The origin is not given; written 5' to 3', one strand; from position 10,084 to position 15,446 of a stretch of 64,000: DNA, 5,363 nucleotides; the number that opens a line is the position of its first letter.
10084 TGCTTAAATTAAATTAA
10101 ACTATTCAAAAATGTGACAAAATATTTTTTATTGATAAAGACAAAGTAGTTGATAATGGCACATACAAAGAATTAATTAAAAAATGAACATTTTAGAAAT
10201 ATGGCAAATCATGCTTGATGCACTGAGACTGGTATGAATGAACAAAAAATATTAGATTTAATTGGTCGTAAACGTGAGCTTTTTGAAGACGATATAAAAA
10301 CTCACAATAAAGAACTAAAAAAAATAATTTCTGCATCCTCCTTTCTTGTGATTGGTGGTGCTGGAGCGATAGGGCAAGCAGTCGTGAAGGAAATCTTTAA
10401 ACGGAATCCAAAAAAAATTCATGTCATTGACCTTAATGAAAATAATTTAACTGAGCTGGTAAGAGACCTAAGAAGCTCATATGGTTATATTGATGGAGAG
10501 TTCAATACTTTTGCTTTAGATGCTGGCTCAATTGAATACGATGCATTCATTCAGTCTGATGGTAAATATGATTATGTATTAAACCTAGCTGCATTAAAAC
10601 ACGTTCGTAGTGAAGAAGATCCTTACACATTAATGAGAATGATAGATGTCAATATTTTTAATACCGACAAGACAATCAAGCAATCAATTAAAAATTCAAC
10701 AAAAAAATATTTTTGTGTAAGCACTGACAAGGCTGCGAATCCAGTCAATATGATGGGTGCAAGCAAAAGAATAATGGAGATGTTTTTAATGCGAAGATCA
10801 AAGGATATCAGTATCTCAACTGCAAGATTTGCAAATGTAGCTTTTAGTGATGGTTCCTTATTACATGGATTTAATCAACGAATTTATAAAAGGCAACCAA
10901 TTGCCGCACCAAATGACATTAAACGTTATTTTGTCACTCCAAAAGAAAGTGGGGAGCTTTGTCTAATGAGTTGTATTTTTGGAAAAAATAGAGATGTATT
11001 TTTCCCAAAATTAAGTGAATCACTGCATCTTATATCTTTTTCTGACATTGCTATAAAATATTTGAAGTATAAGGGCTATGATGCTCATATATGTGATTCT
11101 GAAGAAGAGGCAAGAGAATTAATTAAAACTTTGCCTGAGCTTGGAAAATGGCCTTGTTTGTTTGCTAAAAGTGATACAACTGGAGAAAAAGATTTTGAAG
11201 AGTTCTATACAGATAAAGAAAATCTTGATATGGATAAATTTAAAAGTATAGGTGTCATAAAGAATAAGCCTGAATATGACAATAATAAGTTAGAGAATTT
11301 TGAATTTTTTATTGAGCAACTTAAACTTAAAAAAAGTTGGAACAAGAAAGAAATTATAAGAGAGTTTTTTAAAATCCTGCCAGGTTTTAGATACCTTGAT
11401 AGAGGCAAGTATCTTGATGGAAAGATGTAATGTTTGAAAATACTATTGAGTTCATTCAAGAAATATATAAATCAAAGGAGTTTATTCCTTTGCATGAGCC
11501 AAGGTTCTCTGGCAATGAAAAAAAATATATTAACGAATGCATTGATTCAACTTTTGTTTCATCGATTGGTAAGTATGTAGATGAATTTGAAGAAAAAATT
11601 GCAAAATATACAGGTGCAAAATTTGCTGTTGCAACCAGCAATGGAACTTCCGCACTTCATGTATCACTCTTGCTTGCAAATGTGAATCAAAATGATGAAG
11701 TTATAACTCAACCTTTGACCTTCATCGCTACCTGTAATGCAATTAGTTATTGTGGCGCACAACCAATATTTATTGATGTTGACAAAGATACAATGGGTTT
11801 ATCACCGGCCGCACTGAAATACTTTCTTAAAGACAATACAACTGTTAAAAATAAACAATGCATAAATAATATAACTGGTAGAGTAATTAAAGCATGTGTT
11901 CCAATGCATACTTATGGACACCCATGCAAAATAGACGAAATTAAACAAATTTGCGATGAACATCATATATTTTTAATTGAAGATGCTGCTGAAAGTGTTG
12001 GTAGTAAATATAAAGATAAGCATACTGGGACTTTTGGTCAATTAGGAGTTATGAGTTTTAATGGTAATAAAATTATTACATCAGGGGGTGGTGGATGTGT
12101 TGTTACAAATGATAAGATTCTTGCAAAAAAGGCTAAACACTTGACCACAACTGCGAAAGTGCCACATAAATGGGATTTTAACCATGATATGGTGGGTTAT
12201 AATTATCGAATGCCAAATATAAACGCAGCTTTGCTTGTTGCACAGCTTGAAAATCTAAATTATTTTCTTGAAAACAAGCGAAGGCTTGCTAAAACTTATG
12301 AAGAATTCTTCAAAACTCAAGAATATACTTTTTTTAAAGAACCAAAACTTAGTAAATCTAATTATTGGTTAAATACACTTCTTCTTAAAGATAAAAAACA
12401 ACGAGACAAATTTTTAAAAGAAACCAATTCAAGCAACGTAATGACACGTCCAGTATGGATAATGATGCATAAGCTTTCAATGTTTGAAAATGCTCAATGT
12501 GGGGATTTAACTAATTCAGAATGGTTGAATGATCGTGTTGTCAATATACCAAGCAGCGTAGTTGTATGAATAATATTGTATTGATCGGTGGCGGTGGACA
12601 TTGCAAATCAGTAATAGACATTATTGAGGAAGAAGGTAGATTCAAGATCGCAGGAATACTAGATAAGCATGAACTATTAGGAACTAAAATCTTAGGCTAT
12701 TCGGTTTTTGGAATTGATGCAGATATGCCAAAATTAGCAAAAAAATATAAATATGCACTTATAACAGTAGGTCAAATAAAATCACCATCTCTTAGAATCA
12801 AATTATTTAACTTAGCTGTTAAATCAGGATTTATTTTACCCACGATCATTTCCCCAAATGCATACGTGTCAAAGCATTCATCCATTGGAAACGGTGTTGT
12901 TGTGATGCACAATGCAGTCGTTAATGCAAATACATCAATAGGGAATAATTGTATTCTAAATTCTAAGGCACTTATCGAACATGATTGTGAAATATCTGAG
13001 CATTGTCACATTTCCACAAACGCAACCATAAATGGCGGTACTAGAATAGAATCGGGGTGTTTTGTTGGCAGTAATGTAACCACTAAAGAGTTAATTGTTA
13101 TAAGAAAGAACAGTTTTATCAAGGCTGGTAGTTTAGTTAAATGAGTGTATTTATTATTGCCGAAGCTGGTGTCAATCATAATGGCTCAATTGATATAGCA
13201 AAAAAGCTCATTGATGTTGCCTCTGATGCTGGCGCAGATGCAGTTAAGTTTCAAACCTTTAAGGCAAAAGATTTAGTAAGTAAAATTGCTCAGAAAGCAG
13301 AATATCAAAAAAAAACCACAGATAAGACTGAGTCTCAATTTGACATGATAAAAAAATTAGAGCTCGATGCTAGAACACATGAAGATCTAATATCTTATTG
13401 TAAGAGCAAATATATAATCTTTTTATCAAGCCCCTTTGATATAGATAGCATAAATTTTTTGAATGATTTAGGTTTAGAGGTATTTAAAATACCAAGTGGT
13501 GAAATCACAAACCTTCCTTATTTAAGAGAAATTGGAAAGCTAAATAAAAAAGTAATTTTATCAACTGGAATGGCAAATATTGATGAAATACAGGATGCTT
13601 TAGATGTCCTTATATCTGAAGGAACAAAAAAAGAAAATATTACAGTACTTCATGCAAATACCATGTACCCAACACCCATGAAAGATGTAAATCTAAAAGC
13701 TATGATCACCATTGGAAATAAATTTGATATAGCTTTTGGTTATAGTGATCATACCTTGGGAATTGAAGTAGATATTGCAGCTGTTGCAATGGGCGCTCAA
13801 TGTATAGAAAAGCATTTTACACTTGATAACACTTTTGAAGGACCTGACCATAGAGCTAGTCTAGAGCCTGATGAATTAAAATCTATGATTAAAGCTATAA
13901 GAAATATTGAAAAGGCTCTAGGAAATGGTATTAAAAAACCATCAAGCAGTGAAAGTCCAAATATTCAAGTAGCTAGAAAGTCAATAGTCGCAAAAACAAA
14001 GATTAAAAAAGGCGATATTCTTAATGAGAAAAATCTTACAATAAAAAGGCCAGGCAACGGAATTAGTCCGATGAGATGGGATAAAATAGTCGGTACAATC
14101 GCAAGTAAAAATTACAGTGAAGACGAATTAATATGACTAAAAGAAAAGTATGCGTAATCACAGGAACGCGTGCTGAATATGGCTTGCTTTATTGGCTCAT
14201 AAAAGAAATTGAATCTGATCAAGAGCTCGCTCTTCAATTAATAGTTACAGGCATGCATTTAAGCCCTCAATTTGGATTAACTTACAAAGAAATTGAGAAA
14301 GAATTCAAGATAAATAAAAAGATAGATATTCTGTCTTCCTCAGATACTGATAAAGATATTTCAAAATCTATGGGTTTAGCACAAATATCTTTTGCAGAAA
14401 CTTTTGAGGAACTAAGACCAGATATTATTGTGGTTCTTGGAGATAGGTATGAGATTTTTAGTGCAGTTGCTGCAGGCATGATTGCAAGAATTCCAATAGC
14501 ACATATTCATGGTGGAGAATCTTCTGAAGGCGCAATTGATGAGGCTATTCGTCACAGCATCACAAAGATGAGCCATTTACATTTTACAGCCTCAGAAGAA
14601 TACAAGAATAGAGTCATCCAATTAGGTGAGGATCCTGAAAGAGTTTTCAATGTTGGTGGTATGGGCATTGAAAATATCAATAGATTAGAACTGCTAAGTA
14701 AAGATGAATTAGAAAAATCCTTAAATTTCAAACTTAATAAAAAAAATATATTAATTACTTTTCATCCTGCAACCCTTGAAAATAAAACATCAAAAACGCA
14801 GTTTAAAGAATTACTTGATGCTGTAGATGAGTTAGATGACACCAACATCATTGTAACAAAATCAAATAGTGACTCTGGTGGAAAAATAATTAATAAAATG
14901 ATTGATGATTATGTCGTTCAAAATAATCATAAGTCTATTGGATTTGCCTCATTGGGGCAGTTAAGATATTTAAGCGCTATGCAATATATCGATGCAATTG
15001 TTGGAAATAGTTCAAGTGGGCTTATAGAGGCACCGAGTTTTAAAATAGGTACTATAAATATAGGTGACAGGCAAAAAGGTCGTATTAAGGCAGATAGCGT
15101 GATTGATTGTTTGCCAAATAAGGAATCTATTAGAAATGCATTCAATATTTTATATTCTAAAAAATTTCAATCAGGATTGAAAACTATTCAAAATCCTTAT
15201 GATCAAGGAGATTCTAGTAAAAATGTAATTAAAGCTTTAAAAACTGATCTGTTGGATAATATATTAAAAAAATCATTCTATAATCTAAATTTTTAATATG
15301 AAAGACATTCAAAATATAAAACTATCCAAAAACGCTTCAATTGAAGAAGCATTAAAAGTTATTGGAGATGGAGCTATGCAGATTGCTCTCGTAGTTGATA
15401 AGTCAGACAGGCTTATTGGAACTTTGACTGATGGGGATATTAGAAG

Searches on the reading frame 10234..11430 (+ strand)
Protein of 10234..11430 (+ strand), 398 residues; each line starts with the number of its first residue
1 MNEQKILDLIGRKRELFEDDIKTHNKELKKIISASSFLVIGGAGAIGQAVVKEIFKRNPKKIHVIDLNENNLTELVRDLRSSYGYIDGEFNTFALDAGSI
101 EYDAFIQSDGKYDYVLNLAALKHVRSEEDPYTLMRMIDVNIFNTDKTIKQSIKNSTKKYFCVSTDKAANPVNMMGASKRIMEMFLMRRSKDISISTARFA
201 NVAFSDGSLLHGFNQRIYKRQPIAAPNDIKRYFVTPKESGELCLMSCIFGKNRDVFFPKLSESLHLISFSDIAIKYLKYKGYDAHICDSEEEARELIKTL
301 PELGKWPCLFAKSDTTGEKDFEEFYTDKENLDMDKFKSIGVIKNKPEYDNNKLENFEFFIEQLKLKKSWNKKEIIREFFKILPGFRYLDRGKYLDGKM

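Call 8: search_protein_families(library=pfam, proteins=[window:10234-11430:+], max_evalue=0.0001)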
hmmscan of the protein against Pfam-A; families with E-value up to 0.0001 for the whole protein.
window:10234-11430:+ (398 aa): 6 families
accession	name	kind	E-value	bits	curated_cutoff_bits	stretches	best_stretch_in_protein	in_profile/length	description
PF02719.21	Polysacc_synt_2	-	1.1e-44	153.3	20.2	1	38-282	2-252/293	Polysaccharide biosynthesis protein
PF01370.27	Epimerase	-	1.3e-07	31.7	20.9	1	38-166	2-117/240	NAD dependent epimerase/dehydratase family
PF01073.25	3Beta_HSD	-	1.6e-05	24.6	22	1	38-170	1-122/280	3-beta hydroxysteroid dehydrogenase/isomerase family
PF16363.11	GDP_Man_Dehyd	-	2.6e-05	24.3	27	1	38-165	1-130/332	GDP-mannose 4,6 dehydratase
PF00106.31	adh_short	-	3.9e-05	23.6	26.6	0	38-150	4-118/195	short chain dehydrogenase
PF03435.24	Sacchrp_dh_NADP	-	9.8e-05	23.1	25.1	0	38-119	2-76/129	Saccharopine dehydrogenase NADP binding domain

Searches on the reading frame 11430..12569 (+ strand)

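Call 8: search_protein_families(library=pfam, proteins=[window:11430-12569:+], max_evalue=0.0001)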
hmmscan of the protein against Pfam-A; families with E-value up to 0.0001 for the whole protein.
window:11430-12569:+ (379 aa): 2 families
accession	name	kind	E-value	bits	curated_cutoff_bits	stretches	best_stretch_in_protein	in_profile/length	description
PF01041.23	DegT_DnrJ_EryC1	-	2.8e-95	320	19.8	1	29-376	6-344/360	DegT/DnrJ/EryC1/StrS aminotransferase family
PF00155.27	Aminotran_1_2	-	6.3e-08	32.6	19.7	1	50-187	44-187/361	Aminotransferase class I and II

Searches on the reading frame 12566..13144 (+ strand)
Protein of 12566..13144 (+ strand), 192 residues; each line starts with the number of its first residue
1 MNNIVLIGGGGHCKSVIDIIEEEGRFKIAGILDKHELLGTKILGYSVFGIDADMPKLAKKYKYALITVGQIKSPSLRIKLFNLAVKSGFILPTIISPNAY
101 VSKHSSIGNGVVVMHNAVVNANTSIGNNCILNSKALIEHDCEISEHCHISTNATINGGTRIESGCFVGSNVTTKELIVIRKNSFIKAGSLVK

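Call 8: search_protein_families(library=pfam, proteins=[window:12566-13144:+], max_evalue=0.0001)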
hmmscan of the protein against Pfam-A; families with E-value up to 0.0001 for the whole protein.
window:12566-13144:+ (192 aa): 3 families
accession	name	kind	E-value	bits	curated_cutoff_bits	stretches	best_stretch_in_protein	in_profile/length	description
PF00132.30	Hexapep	-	9.9e-15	54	27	2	104-138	1-35/36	Bacterial transferase hexapeptide (six repeats)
PF17836.7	PglD_N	-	2.4e-12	47.7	23.4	1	3-72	1-69/78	PglD N-terminal domain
PF25084.1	LbH_EIF2B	-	4.9e-08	33.4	54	1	95-175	18-101/105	EIF2B subunit epsilon LbH domain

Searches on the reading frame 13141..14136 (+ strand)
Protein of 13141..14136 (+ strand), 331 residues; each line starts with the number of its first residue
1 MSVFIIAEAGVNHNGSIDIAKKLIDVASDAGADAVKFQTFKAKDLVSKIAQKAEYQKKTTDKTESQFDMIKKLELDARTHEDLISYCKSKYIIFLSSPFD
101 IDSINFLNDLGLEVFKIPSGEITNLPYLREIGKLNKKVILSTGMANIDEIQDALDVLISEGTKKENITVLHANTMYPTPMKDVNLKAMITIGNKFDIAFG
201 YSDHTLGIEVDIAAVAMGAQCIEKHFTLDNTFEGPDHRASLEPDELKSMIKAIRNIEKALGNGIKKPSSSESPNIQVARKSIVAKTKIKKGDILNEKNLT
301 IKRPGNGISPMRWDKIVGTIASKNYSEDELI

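Call 8: search_protein_families(library=pfam, proteins=[window:13141-14136:+], max_evalue=0.0001)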
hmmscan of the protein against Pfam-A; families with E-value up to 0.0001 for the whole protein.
window:13141-14136:+ (331 aa): 2 families
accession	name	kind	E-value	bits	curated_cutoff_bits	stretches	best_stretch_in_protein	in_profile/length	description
PF03102.20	NeuB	-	6.8e-99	330.6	22.1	1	23-265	1-241/241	NeuB family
PF08666.17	SAF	-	1.6e-08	35.4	21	1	280-331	2-57/63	SAF domain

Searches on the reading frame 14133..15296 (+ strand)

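Call 8: search_protein_families(library=pfam, proteins=[window:14133-15296:+], max_evalue=0.0001)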
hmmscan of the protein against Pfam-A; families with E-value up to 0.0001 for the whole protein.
window:14133-15296:+ (387 aa): 1 family
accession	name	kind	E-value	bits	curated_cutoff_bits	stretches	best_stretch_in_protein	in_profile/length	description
PF02350.25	Epimerase_2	-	5e-91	305.6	30.6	1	24-370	1-347/347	UDP-N-acetylglucosamine 2-epimerase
